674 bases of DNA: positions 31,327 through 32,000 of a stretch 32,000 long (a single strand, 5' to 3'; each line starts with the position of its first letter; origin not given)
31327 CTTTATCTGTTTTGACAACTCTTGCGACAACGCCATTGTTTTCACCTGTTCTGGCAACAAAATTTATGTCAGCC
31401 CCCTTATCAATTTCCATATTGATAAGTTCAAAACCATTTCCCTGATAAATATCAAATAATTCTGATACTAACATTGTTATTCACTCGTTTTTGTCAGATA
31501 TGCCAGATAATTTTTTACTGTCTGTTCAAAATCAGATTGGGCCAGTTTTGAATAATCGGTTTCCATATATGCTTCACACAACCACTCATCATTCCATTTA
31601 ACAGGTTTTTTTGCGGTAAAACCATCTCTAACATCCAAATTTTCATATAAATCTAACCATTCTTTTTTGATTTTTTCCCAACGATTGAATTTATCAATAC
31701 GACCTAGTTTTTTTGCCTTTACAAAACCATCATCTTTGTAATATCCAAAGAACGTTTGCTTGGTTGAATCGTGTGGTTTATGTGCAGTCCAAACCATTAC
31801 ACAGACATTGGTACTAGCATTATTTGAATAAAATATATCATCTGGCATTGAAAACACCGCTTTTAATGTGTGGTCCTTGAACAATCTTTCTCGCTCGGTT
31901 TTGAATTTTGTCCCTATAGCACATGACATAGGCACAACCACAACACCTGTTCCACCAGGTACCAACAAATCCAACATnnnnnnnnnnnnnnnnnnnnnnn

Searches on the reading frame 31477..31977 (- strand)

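Call 12: search_protein_families(library=pfam, proteins=[window:31477-31977:-], max_evalue=0.001)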
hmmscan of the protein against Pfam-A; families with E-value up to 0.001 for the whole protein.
window:31477-31977:- (166 aa): 1 family
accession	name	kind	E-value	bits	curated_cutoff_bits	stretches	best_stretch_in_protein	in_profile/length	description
PF02384.22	N6_Mtase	-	1.1e-06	28.6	20.4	1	3-159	171-304/311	N-6 DNA Methylase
